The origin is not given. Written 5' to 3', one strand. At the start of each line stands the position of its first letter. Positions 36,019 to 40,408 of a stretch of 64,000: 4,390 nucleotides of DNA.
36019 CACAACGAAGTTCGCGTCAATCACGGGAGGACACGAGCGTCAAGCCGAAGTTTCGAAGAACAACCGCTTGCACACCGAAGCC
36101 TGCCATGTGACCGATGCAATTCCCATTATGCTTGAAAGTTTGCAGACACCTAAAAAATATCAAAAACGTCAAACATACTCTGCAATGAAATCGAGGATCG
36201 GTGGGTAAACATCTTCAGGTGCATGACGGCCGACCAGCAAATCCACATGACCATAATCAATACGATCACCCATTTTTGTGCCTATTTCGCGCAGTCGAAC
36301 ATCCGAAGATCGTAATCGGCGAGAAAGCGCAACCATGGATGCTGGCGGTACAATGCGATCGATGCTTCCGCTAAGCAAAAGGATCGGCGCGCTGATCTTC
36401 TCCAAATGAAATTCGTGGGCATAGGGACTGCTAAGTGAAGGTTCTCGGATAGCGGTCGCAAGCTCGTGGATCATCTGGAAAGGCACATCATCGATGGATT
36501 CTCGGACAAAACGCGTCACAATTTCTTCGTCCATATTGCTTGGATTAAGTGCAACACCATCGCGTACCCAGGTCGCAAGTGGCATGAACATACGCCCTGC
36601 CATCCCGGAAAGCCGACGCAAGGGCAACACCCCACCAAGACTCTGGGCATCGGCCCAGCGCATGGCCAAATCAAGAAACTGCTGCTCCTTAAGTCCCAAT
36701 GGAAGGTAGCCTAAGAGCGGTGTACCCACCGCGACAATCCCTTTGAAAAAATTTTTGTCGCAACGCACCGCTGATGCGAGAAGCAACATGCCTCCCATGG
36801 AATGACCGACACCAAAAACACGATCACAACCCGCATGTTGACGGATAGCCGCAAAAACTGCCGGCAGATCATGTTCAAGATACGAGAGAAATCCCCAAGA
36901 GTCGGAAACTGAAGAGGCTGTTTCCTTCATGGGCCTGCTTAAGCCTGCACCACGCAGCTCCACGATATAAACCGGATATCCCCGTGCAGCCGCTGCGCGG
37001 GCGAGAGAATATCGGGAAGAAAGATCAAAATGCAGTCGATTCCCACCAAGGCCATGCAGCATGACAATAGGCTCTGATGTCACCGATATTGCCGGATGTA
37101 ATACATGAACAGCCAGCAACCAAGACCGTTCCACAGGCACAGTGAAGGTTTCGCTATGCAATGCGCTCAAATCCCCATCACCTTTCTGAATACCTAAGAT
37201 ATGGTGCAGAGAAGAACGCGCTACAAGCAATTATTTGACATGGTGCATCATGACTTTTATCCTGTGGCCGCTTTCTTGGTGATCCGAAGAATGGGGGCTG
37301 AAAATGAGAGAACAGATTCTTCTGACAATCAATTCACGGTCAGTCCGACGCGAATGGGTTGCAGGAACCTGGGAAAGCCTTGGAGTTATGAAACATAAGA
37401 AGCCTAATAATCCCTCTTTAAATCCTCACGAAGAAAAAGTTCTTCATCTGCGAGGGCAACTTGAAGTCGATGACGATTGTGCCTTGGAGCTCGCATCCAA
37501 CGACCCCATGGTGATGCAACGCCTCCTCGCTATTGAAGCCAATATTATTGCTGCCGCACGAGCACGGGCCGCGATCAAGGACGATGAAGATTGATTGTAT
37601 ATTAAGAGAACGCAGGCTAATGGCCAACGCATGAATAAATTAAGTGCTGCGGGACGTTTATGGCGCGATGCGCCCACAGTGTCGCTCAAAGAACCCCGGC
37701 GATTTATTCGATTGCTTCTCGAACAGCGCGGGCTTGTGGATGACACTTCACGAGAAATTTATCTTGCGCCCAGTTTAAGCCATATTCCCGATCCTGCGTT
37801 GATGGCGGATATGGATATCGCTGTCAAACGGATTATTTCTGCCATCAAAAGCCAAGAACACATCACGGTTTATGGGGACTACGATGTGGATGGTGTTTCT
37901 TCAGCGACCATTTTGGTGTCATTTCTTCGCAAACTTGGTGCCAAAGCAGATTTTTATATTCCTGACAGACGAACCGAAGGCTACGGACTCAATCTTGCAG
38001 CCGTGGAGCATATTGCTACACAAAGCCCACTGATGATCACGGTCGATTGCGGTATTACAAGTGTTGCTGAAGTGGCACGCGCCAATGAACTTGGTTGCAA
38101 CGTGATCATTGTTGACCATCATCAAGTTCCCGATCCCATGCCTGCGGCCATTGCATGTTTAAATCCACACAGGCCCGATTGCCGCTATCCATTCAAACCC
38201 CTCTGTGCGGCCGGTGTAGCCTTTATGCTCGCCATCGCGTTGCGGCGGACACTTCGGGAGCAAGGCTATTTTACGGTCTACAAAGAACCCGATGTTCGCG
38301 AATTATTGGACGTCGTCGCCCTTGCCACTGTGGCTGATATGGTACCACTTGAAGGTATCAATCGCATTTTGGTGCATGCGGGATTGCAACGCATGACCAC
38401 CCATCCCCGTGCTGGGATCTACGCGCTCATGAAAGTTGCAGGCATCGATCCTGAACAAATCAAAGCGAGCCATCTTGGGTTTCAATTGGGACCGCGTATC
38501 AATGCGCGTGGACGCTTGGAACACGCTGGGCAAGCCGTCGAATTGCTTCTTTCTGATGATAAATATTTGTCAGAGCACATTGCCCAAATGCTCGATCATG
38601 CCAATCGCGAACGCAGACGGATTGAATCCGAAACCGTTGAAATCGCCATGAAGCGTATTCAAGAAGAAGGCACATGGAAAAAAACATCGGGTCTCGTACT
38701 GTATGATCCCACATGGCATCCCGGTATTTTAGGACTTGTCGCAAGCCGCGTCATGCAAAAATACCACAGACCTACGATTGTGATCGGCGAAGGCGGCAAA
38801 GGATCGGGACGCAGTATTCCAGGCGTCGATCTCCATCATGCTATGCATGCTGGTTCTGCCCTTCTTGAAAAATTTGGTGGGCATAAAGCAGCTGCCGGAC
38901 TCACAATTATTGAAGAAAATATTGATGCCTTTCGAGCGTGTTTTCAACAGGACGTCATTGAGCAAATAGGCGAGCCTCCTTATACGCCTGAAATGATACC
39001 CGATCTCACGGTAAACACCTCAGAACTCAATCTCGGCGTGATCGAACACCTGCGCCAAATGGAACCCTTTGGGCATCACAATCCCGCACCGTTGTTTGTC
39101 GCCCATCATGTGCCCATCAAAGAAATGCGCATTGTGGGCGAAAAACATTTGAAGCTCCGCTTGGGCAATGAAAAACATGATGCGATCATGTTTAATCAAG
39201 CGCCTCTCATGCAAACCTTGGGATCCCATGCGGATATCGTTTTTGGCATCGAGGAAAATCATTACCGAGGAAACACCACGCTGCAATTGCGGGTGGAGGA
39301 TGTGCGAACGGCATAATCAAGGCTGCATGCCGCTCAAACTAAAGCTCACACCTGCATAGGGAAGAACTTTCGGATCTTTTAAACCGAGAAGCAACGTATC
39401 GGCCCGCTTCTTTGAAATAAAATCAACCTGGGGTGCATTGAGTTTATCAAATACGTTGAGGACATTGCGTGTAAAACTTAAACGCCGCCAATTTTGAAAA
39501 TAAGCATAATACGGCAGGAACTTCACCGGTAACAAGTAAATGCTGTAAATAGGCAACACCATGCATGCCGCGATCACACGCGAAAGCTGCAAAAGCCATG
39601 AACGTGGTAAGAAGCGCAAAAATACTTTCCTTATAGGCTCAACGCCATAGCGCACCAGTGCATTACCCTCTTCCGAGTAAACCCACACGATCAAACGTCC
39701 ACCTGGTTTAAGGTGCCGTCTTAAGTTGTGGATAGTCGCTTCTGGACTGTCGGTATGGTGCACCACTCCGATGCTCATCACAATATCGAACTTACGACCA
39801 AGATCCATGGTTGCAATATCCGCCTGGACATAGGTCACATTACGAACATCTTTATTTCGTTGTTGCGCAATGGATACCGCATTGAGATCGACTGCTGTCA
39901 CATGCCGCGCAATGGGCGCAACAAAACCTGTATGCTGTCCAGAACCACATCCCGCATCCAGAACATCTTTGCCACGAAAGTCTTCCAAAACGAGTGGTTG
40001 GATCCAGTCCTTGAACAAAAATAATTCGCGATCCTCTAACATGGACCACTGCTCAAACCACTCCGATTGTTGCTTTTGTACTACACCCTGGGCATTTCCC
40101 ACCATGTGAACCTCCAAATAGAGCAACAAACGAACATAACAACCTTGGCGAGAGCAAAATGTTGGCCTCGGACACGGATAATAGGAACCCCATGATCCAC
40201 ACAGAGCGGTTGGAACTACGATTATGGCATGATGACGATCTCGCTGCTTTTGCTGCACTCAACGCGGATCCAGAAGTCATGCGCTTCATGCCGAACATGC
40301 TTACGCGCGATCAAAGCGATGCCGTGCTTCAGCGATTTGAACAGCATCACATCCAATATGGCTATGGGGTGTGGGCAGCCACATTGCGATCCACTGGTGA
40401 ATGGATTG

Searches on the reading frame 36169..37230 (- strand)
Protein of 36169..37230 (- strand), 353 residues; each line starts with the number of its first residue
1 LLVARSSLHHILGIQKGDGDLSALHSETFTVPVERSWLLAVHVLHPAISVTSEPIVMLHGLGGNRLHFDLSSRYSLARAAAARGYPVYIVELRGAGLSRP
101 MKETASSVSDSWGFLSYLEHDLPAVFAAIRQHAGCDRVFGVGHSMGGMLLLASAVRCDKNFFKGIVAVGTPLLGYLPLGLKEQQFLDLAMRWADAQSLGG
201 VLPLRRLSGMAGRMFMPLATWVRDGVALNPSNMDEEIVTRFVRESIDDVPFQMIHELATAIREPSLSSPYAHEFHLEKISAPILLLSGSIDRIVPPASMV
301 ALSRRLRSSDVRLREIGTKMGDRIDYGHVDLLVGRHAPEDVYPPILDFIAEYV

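Call 7: search_protein_families(library=pfam, proteins=[window:36169-37230:-])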
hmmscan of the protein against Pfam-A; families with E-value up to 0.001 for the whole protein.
window:36169-37230:- (353 aa): 5 families
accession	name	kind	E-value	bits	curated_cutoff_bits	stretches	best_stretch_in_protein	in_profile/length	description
PF00561.26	Abhydrolase_1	-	1.8e-17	64.3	25.8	1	54-311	2-228/245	alpha/beta hydrolase fold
PF12697.13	Abhydrolase_6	-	6.5e-17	63.3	26.3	1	55-301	1-188/217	Alpha/beta hydrolase family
PF12146.15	Hydrolase_4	-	2.2e-16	60.3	27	1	55-315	7-226/239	Serine aminopeptidase, S33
PF00326.27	Peptidase_S9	-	1.8e-06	28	22.6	0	81-168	11-95/213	Prolyl oligopeptidase family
PF02089.21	Palm_thioest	-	0.0004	20.6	26.8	1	54-175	1-113/254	Palmitoyl protein thioesterase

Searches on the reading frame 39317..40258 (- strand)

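Call 7: search_protein_families(library=pfam, proteins=[window:39317-40258:-])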
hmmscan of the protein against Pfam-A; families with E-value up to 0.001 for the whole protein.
window:39317-40258:- (313 aa): 13 families
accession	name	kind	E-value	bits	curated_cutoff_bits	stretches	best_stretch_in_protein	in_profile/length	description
PF08241.18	Methyltransf_11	-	7.8e-20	71.8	21.2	1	100-191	1-95/95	Methyltransferase domain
PF13649.12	Methyltransf_25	-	4.3e-18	66.2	27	1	99-187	1-97/97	Methyltransferase domain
PF08242.18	Methyltransf_12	-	6.3e-17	62.6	30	1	100-189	1-98/98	Methyltransferase domain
PF13489.12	Methyltransf_23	-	7.7e-17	61.9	27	1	82-194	9-119/164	Methyltransferase domain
PF13847.12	Methyltransf_31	-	5.8e-15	55.7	27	1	95-192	3-110/145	Methyltransferase domain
PF05401.17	NodS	-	3.6e-10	40.5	24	1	90-191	38-144/201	Nodulation protein S (NodS)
PF08003.17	Methyltransf_9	-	1e-09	38.3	23.8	1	91-198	111-224/315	Protein of unknown function (DUF1698)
PF03848.20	TehB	-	1.8e-09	37.7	20.4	1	98-191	33-133/193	Tellurite resistance protein TehB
PF01209.24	Ubie_methyltran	-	1.1e-06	28.6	20.1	1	92-204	44-164/233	ubiE/COQ5 methyltransferase family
PF05219.18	DREV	-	3.8e-06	26.6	26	1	93-191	92-186/265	DREV methyltransferase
PF01135.25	PCMT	-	3.1e-05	24.3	20.3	1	95-200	73-180/210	Protein-L-isoaspartate(D-aspartate) O-methyltransferase (PCMT)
PF05175.20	MTS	-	7.8e-05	22.8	23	1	95-193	31-140/170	Methyltransferase small domain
PF01728.25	FtsJ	-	0.00056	20.3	24.1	0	95-162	21-97/181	FtsJ-like methyltransferase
